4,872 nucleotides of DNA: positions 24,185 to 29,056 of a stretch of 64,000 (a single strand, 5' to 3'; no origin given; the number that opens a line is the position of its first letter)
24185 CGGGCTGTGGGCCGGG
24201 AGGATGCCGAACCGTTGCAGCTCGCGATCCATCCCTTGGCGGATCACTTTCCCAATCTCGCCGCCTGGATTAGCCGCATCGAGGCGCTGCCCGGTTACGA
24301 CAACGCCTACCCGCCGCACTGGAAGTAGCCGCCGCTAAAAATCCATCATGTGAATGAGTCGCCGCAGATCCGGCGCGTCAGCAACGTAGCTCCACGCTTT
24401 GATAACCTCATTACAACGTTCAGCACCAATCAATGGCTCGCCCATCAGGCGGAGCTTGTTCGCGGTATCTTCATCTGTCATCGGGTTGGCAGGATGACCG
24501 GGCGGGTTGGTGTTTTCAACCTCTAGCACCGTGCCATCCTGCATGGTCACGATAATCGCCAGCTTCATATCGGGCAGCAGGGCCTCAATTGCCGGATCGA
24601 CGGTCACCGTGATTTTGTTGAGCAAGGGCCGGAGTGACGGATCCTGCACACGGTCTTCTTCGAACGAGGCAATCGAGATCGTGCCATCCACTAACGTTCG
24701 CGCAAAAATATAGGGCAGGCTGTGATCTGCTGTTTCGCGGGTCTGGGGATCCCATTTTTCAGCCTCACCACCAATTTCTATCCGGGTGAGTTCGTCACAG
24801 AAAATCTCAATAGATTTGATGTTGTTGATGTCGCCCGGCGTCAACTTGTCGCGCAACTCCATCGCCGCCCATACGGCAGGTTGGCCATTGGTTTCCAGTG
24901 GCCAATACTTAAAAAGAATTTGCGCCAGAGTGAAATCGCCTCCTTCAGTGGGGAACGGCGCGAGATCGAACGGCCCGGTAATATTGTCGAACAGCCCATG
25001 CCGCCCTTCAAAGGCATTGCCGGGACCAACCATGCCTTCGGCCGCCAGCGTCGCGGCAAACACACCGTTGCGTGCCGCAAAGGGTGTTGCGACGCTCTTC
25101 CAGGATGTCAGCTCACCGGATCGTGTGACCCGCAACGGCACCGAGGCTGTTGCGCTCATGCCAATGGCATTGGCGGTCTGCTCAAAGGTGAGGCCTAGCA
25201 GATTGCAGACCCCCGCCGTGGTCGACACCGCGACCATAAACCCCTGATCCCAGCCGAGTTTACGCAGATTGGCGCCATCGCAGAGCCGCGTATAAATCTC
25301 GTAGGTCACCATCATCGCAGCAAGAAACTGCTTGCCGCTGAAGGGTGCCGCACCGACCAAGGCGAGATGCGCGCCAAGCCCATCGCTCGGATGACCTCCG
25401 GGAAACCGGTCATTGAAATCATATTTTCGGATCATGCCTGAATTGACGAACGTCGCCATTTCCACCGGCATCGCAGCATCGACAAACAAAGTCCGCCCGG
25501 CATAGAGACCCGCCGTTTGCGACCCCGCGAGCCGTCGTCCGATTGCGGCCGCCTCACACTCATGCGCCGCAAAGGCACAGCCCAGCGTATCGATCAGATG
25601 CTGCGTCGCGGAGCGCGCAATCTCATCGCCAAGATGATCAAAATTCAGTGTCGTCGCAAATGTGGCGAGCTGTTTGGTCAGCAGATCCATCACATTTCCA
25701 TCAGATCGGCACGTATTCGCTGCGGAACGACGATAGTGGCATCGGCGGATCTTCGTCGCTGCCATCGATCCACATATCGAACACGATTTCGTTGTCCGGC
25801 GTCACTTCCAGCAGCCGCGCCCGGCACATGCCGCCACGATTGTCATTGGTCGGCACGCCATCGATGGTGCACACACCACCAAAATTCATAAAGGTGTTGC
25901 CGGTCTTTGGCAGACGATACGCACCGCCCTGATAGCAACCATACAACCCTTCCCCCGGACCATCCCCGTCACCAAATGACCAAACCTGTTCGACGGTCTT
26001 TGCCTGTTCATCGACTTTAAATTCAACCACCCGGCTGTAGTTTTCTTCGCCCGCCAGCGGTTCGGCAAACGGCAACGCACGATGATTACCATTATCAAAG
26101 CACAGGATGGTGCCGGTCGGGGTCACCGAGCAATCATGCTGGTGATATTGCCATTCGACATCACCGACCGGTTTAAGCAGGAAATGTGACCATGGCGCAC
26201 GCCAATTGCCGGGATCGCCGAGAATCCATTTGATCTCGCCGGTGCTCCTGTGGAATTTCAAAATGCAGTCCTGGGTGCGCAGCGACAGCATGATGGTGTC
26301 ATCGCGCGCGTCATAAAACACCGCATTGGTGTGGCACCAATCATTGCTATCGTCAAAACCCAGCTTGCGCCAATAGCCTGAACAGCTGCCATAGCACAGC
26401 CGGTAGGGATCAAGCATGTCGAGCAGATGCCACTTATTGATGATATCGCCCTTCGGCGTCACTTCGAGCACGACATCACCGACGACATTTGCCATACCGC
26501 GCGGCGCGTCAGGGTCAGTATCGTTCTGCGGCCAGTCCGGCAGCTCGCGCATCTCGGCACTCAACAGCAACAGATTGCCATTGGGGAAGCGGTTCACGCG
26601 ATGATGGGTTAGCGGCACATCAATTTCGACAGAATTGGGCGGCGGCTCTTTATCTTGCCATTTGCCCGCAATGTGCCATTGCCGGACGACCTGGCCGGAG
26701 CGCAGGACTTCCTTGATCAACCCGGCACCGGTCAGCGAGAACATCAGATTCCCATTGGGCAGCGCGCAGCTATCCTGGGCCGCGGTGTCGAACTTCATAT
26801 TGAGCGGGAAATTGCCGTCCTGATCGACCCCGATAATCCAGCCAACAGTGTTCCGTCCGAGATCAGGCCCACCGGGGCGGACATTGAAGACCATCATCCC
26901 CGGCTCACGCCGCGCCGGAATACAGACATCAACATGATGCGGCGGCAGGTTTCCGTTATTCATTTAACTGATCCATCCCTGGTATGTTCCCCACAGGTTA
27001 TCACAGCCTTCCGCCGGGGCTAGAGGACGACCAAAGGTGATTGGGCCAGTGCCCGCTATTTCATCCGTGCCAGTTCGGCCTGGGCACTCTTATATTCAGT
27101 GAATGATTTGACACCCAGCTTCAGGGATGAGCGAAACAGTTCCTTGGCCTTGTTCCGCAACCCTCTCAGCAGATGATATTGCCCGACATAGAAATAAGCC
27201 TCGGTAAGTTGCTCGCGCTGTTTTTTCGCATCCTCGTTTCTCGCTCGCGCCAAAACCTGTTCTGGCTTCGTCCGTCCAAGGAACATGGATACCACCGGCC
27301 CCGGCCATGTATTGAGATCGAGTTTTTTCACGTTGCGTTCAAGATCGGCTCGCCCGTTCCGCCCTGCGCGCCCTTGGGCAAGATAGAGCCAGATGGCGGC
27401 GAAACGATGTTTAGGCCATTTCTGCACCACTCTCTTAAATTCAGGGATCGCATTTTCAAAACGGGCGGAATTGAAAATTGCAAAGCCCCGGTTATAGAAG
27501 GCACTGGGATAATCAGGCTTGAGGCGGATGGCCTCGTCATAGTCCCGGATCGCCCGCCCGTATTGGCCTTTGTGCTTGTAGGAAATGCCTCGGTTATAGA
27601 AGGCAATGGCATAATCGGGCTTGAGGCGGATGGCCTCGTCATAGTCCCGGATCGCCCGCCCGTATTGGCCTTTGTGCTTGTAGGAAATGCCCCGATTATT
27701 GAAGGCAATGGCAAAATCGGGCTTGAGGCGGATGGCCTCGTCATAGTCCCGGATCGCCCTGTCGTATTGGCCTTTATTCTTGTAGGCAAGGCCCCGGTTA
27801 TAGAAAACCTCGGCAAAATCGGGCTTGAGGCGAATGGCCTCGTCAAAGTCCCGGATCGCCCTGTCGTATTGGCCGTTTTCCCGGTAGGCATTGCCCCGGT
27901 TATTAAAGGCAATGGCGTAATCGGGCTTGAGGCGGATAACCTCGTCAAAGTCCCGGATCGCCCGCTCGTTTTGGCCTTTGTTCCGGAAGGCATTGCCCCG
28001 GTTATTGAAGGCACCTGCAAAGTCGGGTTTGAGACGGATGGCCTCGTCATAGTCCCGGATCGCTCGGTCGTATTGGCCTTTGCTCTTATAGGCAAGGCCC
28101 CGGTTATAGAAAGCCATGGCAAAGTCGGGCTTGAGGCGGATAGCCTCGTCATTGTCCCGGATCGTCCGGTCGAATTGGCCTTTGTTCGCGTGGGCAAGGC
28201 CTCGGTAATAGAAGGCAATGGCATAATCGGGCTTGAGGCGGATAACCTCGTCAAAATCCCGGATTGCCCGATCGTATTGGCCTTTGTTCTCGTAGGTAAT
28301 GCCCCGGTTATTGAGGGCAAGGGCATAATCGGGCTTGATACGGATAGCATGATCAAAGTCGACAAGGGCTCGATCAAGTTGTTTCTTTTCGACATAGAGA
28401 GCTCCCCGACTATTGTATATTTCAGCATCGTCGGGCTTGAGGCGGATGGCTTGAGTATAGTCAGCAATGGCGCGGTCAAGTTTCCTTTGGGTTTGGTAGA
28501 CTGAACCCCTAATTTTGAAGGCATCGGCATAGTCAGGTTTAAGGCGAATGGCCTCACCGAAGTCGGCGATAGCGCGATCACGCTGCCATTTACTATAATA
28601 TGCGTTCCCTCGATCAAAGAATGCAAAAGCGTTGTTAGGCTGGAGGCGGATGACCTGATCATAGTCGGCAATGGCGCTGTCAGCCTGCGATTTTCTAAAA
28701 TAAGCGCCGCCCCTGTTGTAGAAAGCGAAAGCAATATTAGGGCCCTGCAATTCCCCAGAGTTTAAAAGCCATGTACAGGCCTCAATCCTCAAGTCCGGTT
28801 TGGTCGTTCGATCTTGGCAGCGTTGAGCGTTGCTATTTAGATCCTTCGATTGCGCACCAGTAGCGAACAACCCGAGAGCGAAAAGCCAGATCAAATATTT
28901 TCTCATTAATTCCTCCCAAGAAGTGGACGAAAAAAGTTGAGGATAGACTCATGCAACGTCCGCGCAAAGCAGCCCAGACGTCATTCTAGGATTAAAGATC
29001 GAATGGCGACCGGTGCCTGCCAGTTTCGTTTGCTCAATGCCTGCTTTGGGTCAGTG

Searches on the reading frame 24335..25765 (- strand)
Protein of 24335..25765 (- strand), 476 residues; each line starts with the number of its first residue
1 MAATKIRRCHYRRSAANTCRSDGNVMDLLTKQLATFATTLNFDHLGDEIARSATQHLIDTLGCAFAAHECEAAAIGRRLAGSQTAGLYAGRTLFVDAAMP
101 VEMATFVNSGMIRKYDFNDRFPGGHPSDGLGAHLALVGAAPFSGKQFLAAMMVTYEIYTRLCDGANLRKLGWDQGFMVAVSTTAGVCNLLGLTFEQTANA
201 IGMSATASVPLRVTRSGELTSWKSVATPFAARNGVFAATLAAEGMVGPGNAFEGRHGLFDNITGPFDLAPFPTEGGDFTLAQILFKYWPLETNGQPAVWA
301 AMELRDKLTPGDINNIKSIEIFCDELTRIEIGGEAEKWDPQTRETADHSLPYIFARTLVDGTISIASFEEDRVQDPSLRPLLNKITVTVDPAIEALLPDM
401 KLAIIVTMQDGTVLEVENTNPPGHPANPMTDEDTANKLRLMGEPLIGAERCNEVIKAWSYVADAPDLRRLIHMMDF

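Call 33: search_protein_families(library=pfam, proteins=[window:24335-25765:-], max_evalue=0.00001)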
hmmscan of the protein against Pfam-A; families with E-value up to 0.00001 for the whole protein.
window:24335-25765:- (476 aa): 2 families
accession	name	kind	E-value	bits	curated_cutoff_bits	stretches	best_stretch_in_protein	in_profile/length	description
PF03972.19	MmgE_PrpD_N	-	2.5e-55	187.8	32.1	1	31-268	1-241/244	MmgE/PrpD N-terminal domain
PF19305.4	MmgE_PrpD_C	-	2.4e-35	122.3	32.1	1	288-456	1-168/173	MmgE/PrpD C-terminal domain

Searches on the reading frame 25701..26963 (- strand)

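Call 33: search_protein_families(library=pfam, proteins=[window:25701-26963:-], max_evalue=0.00001)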
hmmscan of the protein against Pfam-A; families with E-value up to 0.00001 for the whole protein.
window:25701-26963:- (420 aa): 2 families
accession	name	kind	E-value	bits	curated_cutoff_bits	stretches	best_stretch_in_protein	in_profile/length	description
PF05935.17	Arylsulfotrans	-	3.8e-62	210.9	24.2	1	44-395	31-359/374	Arylsulfotransferase (ASST)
PF14269.12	Arylsulfotran_2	-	6.9e-11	42.5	27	1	68-369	5-287/301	Arylsulfotransferase (ASST)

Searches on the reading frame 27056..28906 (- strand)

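Call 33: search_protein_families(library=pfam, proteins=[window:27056-28906:-], max_evalue=0.00001)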
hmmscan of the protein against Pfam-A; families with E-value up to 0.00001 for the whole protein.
window:27056-28906:- (616 aa): 23 families
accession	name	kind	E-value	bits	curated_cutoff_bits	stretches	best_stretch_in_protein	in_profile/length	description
PF00515.34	TPR_1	-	4.2e-109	352.8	27.8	9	365-398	1-34/34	Tetratricopeptide repeat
PF13414.12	TPR_11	-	6.9e-106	346.2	26.8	10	338-379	1-42/42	TPR repeat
PF07719.23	TPR_2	-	1.4e-90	290.5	27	6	365-397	1-33/34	Tetratricopeptide repeat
PF13431.12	TPR_17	-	9e-72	231.9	24.4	1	184-215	2-33/34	Tetratricopeptide repeat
PF13181.12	TPR_8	-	6.7e-70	225.8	25.7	2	365-397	1-33/34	Tetratricopeptide repeat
PF13432.12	TPR_16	-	1.3e-64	214.5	32.7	7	337-397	3-63/65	Tetratricopeptide repeat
PF13371.12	TPR_9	-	1.8e-47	159.6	35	4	339-397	3-61/73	Tetratricopeptide repeat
PF13424.12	TPR_12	-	6.6e-34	116.4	30.1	1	297-361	3-75/77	Tetratricopeptide repeat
PF13374.12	TPR_10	-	8.6e-31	105.5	27.5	0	333-360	4-31/42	Tetratricopeptide repeat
PF13428.12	TPR_14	-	2.8e-29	99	23.5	0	337-371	7-41/44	Tetratricopeptide repeat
PF13174.12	TPR_6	-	2.8e-25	87.6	26.3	0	366-393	1-28/33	Tetratricopeptide repeat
PF14559.12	TPR_19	-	1.4e-21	77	25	0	342-396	2-56/68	Tetratricopeptide repeat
PF24575.1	TPR_Slam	-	4.1e-21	75.8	35.2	0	431-486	45-100/104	Surface lipoprotein assembly modifier, N-terminal TPR repeats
PF13176.12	TPR_7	-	4.9e-20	70.3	27.9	0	338-363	6-31/36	Tetratricopeptide repeat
PF01239.28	PPTA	-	8.2e-17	60.2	29.5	0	451-478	3-30/32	Protein prenyltransferase alpha subunit repeat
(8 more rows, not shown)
